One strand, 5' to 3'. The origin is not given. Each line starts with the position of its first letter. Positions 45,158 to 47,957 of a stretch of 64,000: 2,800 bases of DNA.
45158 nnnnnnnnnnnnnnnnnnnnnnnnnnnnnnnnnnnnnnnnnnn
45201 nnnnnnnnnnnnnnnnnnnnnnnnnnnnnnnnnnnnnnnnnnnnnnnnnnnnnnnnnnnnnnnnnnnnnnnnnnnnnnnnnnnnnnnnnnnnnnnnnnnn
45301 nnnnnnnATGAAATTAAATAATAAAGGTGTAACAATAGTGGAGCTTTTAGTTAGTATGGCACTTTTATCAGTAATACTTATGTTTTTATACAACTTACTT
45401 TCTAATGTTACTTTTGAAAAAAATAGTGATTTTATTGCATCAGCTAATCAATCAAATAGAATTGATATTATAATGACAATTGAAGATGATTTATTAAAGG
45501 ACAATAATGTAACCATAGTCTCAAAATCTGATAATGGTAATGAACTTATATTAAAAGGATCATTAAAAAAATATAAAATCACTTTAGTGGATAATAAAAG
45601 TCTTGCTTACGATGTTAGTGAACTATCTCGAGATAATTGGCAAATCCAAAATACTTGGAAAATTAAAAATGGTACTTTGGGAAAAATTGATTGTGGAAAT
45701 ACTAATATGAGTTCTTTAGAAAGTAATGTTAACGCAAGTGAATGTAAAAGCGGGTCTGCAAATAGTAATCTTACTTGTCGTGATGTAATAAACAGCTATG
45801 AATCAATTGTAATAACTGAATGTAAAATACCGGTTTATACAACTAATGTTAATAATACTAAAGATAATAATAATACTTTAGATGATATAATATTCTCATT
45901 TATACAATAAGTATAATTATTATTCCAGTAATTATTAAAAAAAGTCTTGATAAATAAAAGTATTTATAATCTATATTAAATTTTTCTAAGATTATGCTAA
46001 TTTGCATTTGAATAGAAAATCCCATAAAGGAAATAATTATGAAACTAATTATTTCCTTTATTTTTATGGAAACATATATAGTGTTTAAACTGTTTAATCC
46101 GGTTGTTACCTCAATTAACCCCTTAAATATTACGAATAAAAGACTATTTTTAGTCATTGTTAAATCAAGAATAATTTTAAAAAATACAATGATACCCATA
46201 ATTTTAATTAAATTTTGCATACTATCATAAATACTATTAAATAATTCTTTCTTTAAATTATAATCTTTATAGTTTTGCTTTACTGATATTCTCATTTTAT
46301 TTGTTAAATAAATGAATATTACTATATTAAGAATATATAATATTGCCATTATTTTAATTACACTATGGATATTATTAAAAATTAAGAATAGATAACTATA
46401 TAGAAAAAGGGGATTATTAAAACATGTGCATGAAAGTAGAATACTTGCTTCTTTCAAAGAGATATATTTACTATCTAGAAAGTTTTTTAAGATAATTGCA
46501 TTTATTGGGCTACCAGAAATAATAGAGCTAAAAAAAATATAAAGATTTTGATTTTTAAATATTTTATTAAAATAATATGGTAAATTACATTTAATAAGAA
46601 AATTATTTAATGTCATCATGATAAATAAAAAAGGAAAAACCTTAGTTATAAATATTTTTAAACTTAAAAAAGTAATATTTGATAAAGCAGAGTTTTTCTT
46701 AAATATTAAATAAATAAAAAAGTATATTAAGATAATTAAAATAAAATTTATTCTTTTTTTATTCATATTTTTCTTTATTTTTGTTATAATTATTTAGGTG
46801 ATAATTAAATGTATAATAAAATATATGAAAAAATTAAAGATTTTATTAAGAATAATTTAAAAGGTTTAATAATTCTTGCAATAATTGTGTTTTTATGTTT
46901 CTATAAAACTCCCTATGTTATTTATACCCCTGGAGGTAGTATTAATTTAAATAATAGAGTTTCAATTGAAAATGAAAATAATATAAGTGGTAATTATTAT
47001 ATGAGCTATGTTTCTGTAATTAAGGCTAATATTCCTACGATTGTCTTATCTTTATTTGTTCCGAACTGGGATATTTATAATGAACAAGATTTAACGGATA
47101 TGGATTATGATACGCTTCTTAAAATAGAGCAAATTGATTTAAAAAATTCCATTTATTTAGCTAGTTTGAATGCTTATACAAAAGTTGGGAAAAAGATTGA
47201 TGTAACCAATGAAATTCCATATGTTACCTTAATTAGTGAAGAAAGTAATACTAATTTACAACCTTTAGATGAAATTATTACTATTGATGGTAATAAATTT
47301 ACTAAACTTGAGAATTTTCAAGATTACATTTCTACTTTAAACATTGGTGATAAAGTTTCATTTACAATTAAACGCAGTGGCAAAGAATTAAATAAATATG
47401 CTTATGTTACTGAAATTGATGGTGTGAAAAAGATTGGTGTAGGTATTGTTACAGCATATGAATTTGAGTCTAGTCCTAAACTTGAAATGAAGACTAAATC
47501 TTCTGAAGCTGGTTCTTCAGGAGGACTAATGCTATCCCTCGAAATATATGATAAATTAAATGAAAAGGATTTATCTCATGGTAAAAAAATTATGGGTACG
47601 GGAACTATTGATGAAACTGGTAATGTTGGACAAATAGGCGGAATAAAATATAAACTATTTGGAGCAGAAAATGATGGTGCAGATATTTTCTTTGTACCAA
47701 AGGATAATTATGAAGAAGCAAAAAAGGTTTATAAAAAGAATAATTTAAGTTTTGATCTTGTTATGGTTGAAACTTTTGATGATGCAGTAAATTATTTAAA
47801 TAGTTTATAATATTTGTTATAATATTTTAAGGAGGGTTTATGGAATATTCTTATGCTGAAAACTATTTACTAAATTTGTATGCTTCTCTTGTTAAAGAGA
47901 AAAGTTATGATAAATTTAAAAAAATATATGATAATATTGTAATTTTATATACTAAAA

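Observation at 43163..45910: Orphan operon of three large type IV pilin-like genes with translational coupling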

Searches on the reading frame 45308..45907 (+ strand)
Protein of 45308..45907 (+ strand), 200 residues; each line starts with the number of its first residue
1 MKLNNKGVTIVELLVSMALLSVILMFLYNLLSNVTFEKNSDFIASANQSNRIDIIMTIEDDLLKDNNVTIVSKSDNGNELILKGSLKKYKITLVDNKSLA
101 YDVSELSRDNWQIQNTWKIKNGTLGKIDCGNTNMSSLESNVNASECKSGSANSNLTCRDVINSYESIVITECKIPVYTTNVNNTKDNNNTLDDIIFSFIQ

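Call 5: search_protein_families(library=pfam, proteins=[window:45308-45907:+], max_evalue=1)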
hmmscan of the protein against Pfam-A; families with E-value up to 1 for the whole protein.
window:45308-45907:+ (200 aa): 3 families
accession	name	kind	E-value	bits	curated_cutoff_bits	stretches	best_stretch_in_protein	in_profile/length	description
PF07963.17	N_methyl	-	1.9e-06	27.6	21.2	1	4-28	3-27/27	Prokaryotic N-terminal methylation motif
PF00964.22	Elicitin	-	0.009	16.4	25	1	156-183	50-77/88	Elicitin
PF11694.13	DUF3290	-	0.1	13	31.3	1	20-108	49-137/144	Protein of unknown function (DUF3290)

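Call 6: search_protein_families(library=ncbifam, proteins=[window:45308-45907:+], max_evalue=1)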
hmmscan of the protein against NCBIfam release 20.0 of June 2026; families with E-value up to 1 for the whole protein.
window:45308-45907:+ (200 aa): 6 families
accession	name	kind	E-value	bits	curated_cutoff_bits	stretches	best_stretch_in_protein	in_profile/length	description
TIGR02532.1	IV_pilin_GFxxxE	domain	7e-05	22.5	16.3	1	6-28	2-24/24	prepilin-type N-terminal cleavage/methylation domain-containing protein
TIGR02599.1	TIGR02599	subfamily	0.001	18.4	256.5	1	8-34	2-28/361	Verru_Chthon cassette protein C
NF041013.1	T4P_ComGE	equivalog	0.0012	18.9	49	1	4-34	2-32/83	competence type IV pilus minor pilin ComGE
NF007848.0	PRK10557.1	equivalog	0.025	13.9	120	1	1-39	6-44/192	prepilin peptidase-dependent protein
TIGR01711.1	gspJ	equivalog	0.26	11.1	64.85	1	7-52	2-43/192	type II secretion system minor pseudopilin GspJ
NF041002.1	pilin_ComGF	equivalog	0.31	11.2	80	1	5-40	1-36/139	competence type IV pilus minor pilin ComGF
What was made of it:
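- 45308..45910 (+): g3: 200-aa prepilin-type protein. Leader MKLNNKG, mature VTIVE... Pfam N_methyl 27.6 > 21.2 and TIGR02532 22.5 > 16.3 (calls 5, 6).
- On Type IV pilin / class III signal peptide proteins (Pfam PF07963 N_methyl, TIGR02532): g3 passes: 27.6 > 21.2 and 22.5 > 16.3 (calls 5, 6).
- On ComG minor pilins (NCBIfam ComGD/GE/GF/GG): ComGF 11.2 against 80 (call 6).
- The weak best NCBIfam hits of all three N-termini are to ComGE, at E 0.001-0.1 and far below cutoff (call 6).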

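Call 70: find_homologous_proteins(query=window:45308-45907:+, max_evalue=10)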
Query window:45308-45907:+ (200 aa): 141 proteins with E <= 10 among 240 candidates; the best 120 are listed.
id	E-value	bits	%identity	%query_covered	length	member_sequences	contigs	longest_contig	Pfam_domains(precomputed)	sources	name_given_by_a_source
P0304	5.4e-118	409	99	100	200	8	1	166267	PF07963.18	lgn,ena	-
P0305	1.4e-107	375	94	100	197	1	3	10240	PF07963.18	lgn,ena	-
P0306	3.1e-107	374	94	100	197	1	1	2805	PF07963.18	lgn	-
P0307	6.9e-107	373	94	100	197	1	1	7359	PF07963.18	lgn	-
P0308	1.7e-106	372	94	100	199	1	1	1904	PF07963.18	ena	-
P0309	2.9e-106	371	93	100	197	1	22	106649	PF07963.18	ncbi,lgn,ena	-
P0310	5.7e-106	370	93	100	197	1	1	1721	PF07963.18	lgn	-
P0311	9.0e-106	369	93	100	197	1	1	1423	PF07963.18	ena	-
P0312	4.3e-105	367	92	100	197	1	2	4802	PF07963.18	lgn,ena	-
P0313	3.2e-61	224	64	100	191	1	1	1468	PF07963.18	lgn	-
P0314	7.1e-61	223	64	100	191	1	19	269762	PF07963.18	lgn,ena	-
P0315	1.0e-60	223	63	100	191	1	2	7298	PF07963.18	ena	-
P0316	1.3e-60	222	63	100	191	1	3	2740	PF07963.18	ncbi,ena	-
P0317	1.7e-60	222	64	100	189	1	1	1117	PF07963.18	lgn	-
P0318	1.9e-60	222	63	100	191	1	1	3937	PF07963.18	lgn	-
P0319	3.1e-60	221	63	100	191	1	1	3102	PF07963.18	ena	-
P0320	3.7e-60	221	63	100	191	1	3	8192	PF07963.18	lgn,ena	-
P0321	4.7e-60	221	63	100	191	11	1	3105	PF07963.18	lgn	-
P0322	6.6e-60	220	63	100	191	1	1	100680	PF07963.18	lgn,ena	-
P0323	8.0e-60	220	64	100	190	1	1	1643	PF07963.18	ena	-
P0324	8.6e-60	220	63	100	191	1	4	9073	PF07963.18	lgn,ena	-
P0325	1.8e-59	219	62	100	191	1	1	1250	PF07963.18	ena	-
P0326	2.1e-59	218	62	100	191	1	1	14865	PF07963.18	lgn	-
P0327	3.1e-59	218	62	100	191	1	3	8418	PF07963.18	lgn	-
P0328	3.3e-59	218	62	100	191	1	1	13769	PF07963.18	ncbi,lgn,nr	ncbi:MAG: prepilin-type N-terminal cleavage/methylation domain-containing protein [Bacilli bacterium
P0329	3.3e-59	218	62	100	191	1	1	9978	PF07963.18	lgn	-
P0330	3.4e-59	218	62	100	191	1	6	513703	PF07963.18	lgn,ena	-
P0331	3.4e-59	218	62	100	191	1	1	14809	PF07963.18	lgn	-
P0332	3.9e-59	218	62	100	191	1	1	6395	PF07963.18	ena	-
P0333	4.1e-59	217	62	100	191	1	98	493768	PF07963.18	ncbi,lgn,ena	-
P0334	4.4e-59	217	62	100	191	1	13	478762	PF07963.18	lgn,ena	-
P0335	4.5e-59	217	62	100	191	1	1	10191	PF07963.18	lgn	-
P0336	6.2e-59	217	62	100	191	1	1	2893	PF07963.18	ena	-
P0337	8.3e-59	216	62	100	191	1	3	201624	PF07963.18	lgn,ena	-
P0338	8.9e-59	216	62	100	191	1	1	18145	PF07963.18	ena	-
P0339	2.1e-58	215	62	100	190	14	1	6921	PF07963.18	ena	-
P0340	2.3e-58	215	61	100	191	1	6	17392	PF07963.18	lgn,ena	-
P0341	2.6e-58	215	62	100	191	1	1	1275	PF07963.18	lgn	-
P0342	2.8e-58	215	62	100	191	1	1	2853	PF07963.18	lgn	-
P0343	3.5e-58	214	63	100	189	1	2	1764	PF07963.18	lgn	-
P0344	3.6e-58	214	63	100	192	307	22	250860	PF07963.18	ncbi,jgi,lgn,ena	-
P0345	3.8e-58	214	62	100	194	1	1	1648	PF07963.18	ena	-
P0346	8.3e-58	213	64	100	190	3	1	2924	PF07963.18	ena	-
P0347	9.6e-58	213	61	100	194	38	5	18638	PF07963.18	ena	-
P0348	1.3e-57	213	63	100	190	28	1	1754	PF07963.18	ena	-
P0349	4.8e-57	211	63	100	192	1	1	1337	PF07963.18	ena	-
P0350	4.9e-57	211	59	100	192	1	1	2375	PF07963.18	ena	-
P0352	2.7e-55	205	59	100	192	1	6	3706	PF07963.18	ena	-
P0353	5.4e-55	204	61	100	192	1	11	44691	PF07963.18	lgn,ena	-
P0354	5.6e-55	204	60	100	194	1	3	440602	PF07963.18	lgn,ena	-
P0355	5.8e-55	204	58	100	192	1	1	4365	PF07963.18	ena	-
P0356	6.4e-55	204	59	100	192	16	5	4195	PF07963.18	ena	-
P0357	7.8e-55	204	59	100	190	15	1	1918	PF07963.18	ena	-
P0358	1.0e-54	203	60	100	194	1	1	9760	PF07963.18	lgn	-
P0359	1.1e-54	203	60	98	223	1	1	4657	PF07963.18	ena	-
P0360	1.4e-54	203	60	100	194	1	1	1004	PF07963.18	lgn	-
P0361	1.7e-54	202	60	100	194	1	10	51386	PF07963.18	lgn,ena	-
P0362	2.0e-54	202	60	100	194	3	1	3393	PF07963.18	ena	-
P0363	2.1e-54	202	59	100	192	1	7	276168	PF07963.18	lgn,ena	-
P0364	2.2e-54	202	60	100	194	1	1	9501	PF07963.18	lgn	-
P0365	2.2e-54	202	60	100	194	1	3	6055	PF07963.18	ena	-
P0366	3.1e-54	202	60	100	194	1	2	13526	PF07963.18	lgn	-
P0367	3.3e-54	201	60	100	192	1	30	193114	PF07963.18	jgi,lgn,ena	-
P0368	3.3e-54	201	60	100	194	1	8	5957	PF07963.18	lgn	-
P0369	3.8e-54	201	60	100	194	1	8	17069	PF07963.18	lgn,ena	-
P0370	4.4e-54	201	60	100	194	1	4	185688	PF07963.18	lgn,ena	-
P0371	4.9e-54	201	60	100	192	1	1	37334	PF07963.18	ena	-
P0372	5.2e-54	201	59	100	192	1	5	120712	PF07963.18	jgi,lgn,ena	-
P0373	5.2e-54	201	60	100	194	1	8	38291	PF07963.18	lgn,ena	-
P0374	5.3e-54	201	60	100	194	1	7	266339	PF07963.18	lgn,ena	-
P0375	6.2e-54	201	60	100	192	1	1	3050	PF07963.18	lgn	-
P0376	6.2e-54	201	60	100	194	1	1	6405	PF07963.18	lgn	-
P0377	6.3e-54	201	60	100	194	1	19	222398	PF07963.18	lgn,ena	-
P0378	8.2e-54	200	61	100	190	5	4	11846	PF07963.18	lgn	-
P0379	9.1e-54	200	59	100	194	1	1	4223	PF07963.18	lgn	-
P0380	9.3e-54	200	60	100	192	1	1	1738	PF07963.18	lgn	-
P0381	1.2e-53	200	60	100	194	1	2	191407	PF07963.18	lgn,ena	-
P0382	1.2e-53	200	60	100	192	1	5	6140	PF07963.18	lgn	-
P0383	1.3e-53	199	60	100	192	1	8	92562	PF07963.18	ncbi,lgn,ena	-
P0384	1.4e-53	199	59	100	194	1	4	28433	PF07963.18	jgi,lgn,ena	-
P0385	1.9e-53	199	59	100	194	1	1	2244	PF07963.18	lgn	-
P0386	3.1e-53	198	59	100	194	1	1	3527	PF07963.18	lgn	-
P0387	3.4e-53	198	59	100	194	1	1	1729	PF07963.18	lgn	-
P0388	3.4e-53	198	59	100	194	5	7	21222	PF07963.18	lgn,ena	-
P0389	4.4e-53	198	59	100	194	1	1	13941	PF07963.18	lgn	-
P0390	1.3e-52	196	59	100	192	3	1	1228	PF07963.18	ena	-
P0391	8.1e-50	187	58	100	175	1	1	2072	PF07963.18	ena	-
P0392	1.1e-48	183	61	89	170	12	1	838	PF07963.18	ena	-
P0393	2.0e-47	179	57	100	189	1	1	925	PF07963.18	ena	-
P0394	3.2e-47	179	54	100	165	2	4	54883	PF07963.18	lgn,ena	-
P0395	3.5e-47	179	53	100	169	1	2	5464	PF07963.18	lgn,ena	-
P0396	6.1e-47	178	53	100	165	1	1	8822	PF07963.18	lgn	-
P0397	8.1e-47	177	53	100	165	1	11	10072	PF07963.18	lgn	-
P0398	9.3e-47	177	53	100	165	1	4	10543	PF07963.18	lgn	-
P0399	1.1e-46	177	54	100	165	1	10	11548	PF07963.18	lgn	-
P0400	1.3e-46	177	53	100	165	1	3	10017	PF07963.18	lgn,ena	-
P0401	1.3e-46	177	53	100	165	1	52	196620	PF07963.18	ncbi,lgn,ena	-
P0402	1.5e-46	177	53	100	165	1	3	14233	PF07963.18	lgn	-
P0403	1.6e-46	176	53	100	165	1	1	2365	PF07963.18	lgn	-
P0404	1.7e-46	176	53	100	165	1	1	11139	PF07963.18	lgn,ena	-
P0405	1.7e-46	176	53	100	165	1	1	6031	PF07963.18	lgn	-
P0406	2.5e-46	176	53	100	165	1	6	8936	PF07963.18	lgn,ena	-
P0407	2.7e-46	176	53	100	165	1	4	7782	PF07963.18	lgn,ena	-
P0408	3.3e-46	175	54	100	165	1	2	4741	PF07963.18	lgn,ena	-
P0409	3.3e-46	175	54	100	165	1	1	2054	PF07963.18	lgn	-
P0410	5.3e-46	175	53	100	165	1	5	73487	PF07963.18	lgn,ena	-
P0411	6.0e-46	175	53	100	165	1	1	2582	PF07963.18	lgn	-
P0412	6.3e-46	174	53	100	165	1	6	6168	PF07963.18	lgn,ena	-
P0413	6.8e-46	174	52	100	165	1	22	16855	PF07963.18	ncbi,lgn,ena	-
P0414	9.6e-46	174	52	100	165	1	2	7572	PF07963.18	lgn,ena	-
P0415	1.3e-45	173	53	100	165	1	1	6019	PF07963.18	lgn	-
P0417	1.9e-45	173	53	100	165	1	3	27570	PF07963.18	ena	-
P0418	1.9e-45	173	53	100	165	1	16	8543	PF07963.18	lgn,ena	-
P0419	7.7e-40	155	53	99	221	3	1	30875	PF07963.18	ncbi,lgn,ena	-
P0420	2.6e-38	150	47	100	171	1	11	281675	PF07963.18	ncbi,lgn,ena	-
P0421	3.6e-38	149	49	100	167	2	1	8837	PF07963.18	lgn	-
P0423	1.3e-37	147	47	100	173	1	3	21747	PF07963.18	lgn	-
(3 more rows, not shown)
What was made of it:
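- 45308..45910 (+): NCBI names an orthologue 'prepilin-type N-terminal cleavage/methylation domain-containing protein' (call 70).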

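Call 72: search_solved_structures(query=A3, max_evalue=10, show_alignments=2)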
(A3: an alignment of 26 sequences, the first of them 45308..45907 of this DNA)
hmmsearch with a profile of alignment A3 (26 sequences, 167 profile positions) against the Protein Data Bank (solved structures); distinct sequences matched with E-value up to 10: 2.
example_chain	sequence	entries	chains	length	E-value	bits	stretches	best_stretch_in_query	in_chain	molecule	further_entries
9egp_A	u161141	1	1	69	0.77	13.1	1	4-23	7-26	Geopilin domain 1 protein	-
7tgg_A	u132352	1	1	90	1.9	11.9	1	4-23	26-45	Geopilin domain 1 protein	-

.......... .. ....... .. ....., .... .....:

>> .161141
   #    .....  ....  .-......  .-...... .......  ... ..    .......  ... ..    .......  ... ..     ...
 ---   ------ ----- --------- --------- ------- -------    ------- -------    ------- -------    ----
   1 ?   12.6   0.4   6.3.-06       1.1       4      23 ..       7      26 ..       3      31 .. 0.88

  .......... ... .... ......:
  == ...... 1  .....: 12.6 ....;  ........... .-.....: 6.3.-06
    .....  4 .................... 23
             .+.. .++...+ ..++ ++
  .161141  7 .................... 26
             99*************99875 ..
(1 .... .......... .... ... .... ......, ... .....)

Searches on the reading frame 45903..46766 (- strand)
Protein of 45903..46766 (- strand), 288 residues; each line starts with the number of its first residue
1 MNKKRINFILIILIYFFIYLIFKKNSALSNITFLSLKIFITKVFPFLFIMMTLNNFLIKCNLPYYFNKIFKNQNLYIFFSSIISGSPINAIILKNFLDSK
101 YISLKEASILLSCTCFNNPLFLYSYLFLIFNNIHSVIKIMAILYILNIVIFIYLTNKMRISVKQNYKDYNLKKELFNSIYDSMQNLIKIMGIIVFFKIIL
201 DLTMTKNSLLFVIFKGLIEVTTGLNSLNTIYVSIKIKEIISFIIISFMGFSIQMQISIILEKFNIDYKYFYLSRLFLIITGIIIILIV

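Call 19: search_protein_families(library=pfam, proteins=[window:45903-46766:-], max_evalue=0.01)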
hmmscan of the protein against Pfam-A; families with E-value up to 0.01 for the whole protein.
window:45903-46766:- (288 aa): 0 families

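Call 67: search_protein_families(library=ncbifam, proteins=[window:45903-46766:-], max_evalue=0.01)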
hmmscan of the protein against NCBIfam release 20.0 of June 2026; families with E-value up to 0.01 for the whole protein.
window:45903-46766:- (288 aa): 1 family
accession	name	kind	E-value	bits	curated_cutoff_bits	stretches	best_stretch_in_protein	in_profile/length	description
TIGR02871.1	spore_ylbJ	equivalog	1.4e-13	50.7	304.65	1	9-286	4-321/363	sporulation integral membrane protein YlbJ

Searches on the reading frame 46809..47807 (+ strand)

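Call 67: search_protein_families(library=ncbifam, proteins=[window:46809-47807:+], max_evalue=0.01)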
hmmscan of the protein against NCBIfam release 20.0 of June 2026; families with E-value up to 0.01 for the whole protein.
window:46809-47807:+ (333 aa): 9 families
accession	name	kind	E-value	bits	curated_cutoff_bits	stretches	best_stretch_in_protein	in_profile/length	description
NF041438.1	SepM_fam_S16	equivalog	7e-48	163.4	200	1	17-331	6-339/340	SepM family pheromone-processing serine protease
TIGR02902.1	spore_lonB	equivalog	6.9e-08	31.6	723.3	1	233-329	439-529/531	ATP-dependent protease LonB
TIGR02903.1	spore_lon_C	equivalog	2e-05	23.3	678.8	1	235-326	525-610/615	Lon family ATP-dependent protease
TIGR00763.1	lon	equivalog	0.00012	20.7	608.05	1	259-327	723-791/795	endopeptidase La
TIGR00054.1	TIGR00054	equivalog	0.00017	20.6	147.55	1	125-220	197-286/421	RIP metalloprotease RseP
TIGR02037.1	degP_htrA_DO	subfamily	0.00041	19.4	416.2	1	146-201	273-328/434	Do family serine endopeptidase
NF038236.1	retron_eff_Se72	equivalog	0.0019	18.1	82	0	166-194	26-54/62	retron Se72 family effector protein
TIGR02038.1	protease_degS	equivalog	0.0056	15.9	422.95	1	146-195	292-341/351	outer membrane-stress sensor serine endopeptidase DegS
NF041521.1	HhoA_HhoB_HtrA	equivalog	0.0096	15.2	450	0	143-195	274-326/335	HhoA/HhoB/HtrA family serine endopeptidase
